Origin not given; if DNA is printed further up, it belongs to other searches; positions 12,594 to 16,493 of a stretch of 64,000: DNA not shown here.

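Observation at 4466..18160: SNF2 helicase / giant N6-methyltransferase / helicase-DUF1998-nuclease operon: DISARM class-1-like but with a Druantia-like fused helicase and no PLD gene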

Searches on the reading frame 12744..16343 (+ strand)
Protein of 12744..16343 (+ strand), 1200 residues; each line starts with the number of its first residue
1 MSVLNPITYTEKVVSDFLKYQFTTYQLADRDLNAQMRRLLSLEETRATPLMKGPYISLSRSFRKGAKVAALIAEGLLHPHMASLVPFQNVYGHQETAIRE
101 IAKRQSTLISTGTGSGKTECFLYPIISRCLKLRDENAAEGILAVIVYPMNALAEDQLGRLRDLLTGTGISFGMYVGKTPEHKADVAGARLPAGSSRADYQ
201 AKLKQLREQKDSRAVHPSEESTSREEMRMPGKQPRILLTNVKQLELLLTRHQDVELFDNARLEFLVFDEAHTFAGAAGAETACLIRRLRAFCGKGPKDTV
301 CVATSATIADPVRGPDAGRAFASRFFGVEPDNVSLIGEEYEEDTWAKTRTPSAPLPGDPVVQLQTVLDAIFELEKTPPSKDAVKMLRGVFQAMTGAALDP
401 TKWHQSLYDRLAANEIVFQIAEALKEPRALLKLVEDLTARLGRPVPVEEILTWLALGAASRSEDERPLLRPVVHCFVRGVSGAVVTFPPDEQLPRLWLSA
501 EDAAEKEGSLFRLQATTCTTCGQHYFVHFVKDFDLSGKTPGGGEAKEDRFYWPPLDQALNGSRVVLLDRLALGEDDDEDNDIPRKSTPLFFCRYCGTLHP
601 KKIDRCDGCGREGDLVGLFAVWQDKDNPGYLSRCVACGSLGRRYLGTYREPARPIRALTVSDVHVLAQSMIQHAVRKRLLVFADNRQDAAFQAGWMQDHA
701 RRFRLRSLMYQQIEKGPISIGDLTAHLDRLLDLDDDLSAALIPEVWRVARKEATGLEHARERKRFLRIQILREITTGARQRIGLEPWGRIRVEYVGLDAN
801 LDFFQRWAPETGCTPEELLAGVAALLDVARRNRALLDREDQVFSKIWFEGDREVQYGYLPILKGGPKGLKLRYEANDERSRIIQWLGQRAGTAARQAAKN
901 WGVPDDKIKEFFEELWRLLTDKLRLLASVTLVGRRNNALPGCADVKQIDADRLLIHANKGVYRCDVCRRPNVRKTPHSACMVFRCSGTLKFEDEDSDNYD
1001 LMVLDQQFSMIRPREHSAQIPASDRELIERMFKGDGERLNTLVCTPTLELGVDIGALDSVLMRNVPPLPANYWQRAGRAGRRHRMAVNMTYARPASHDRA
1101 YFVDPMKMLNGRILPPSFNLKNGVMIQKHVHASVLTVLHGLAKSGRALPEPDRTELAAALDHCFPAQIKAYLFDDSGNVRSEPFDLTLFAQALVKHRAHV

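Call 81: predict_structure(alignment_id=A3)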
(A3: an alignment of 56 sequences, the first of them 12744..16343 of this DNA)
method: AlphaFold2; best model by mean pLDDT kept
length: 1200 residues; sequences in the alignment: 56
mean_pLDDT: 75.7   pTM: 0.48
mean pLDDT of the five models: 75.7, 75.0, 70.0, 69.7, 68.6
residues with pLDDT >= 90: 364; 70-90: 508; 50-70: 141; < 50: 187
segments of 3 or more residues with pLDDT < 50: 574-580, 658-665, 675-697, 779-786, 996-1026, 1028-1130
pLDDT, mean of each block of 10 residues (from residue 1): 67 67 65 79 59 73 88 94 88 93 92 75 95 92 84 73 92 85 85 90 79 85 90 92 80 80 88 66 88 89 70 70 88 86 81 82 87 74 88 87 90 92 84 90 89 91 83 64 83 84 80 86 90 85 85 89 91 48 84 94 89 89 85 82 66 65 50 44 31 43 74 89 93 80 82 82 93 70 49 93 95 94 93 90 86 81 83 86 79 88 91 96 94 86 92 88 78 90 85 55 39 40 47 41 29 28 25 26 23 30 35 30 39 61 70 85 63 65 78 81
secondary structure, 60 per line:
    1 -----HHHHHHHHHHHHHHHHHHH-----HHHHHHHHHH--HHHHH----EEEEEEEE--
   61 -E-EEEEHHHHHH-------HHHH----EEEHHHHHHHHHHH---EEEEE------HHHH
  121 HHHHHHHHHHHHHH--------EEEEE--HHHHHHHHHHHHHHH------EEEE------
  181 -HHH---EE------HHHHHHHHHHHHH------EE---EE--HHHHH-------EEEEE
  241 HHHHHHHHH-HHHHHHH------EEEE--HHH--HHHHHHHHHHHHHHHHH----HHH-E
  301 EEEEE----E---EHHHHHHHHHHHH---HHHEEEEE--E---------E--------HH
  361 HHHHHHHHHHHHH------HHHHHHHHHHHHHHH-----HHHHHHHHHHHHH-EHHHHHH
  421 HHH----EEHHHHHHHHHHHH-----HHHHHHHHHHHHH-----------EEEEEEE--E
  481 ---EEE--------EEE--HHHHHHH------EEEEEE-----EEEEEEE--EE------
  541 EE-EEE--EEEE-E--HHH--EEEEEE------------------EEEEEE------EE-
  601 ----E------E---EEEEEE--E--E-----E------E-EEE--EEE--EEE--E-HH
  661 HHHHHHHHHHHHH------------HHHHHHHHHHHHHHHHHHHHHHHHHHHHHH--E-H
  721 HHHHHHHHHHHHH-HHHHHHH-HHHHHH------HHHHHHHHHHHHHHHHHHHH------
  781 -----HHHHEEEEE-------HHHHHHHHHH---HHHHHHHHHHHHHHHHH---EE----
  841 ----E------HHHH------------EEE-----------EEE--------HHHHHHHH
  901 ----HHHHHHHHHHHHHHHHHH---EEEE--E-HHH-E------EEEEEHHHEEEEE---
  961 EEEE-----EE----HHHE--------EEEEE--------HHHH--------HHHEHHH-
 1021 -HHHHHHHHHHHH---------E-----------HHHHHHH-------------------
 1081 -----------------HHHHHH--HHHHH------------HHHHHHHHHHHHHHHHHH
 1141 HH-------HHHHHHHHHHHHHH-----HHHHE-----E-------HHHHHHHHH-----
elements in order (helices of 4 or more, strands of 3 or more residues): H6-24 H30-39 H42-46 E51-58 E64-67 H68-73 H81-84 E89-91 H92-102 E106-110 H117-134 E143-147 H150-164 E171-174 H196-208 H224-228 E236-240 H241-249 H251-257 E264-267 H275-291 E300-305 H315-326 E333-337 H359-373 H380-394 H400-412 H415-423 H430-441 H447-459 E471-477 E484-486 E495-497 H500-506 E513-518 E524-530 E544-546 E549-552 E562-567 E586-591 E616-621 E642-644 E647-649 E652-654 H659-673 H686-715 H720-733 H735-741 H743-748 H755-774 H786-789 E790-794 H802-811 H815-831 H852-855 E868-870 E882-884 H893-900 H905-922 E926-929 E945-949 E953-957 E961-964 E988-992 H1001-1004 H1022-1033 H1055-1061 H1098-1103 H1106-1110 H1123-1142 H1150-1163 H1169-1172 H1187-1195

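Call 83: fold_search(model_id=the predicted structure, library=pdb)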
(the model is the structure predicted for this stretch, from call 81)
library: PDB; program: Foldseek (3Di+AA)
matches with E <= 10: 1332; with E <= 0.001: 238
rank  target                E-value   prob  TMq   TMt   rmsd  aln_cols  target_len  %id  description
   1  6znq_B                4.2e-10  1.00  0.18  0.28  22.5       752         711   14  Crystal Structure of DUF1998 helicase MrfA bound to DNA and AMPPNP (released 2020-11-25)
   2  6znp_A                6.5e-10  1.00  0.18  0.27  22.5       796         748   13  Crystal Structure of DUF1998 helicase MrfA bound to DNA (released 2020-11-25)
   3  6znp_B                7.9e-10  1.00  0.17  0.28  12.9       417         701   18  Crystal Structure of DUF1998 helicase MrfA bound to DNA (released 2020-11-25)
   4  6zns                  1.5e-09  1.00  0.15  0.27  10.3       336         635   23  Crystal Structure of DUF1998 helicase MrfA (released 2020-11-25)
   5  8rl5_A                7.4e-07  1.00  0.16  0.37  12.0       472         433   14  DNA helicase RECQL5 in complex with homo Di-Gluebody G5-006 (released 2025-01-15)
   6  8rl5_B                1.2e-06  1.00  0.13  0.33  13.0       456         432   14  DNA helicase RECQL5 in complex with homo Di-Gluebody G5-006 (released 2025-01-15)
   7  8rl9_A                1.6e-06  1.00  0.15  0.36  13.3       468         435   13  RECQL5:sfGFP hetero dimer assembled by Di-Gluebody (released 2025-01-15)
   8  5lb3_E                1.6e-06  1.00  0.14  0.34  13.7       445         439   14  Crystal structure of human RECQL5 helicase in complex with ADP/Mg. (released 2016-07-06)
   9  5lb5_C                1.9e-06  1.00  0.16  0.39  13.7       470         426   13  Crystal structure of human RECQL5 helicase in complex with ADP/Mg (tricilinc form). (released 2016-07-06)
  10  3dkp                  3.2e-06  1.00  0.16  0.71  10.4       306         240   20  Human DEAD-box RNA-helicase DDX52, conserved domain I in complex with ADP (released 2008-08-12)
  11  4ljy                  3.3e-06  1.00  0.14  0.34  15.4       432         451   15  Crystal structure of RNA splicing effector Prp5 in complex with ADP (released 2013-12-11)
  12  7zms_A                3.3e-06  1.00  0.14  0.33  13.5       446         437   15  Crystal structure of human RECQL5 helicase APO form in complex with engineered nanobody (Gluebody) G4-043 (released 2022-07-13)
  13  3i5x_A                3.7e-06  1.00  0.17  0.37  11.7       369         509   16  Structure of Mss116p bound to ssRNA and AMP-PNP (released 2009-09-08)
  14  5f9f_A                3.8e-06  1.00  0.14  0.24  16.7       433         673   11  Crystal structure of RIG-I helicase-RD in complex with 24-mer blunt-end hairpin RNA (released 2016-01-13)
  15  5lb3_B                3.8e-06  1.00  0.15  0.35  13.8       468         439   15  Crystal structure of human RECQL5 helicase in complex with ADP/Mg. (released 2016-07-06)
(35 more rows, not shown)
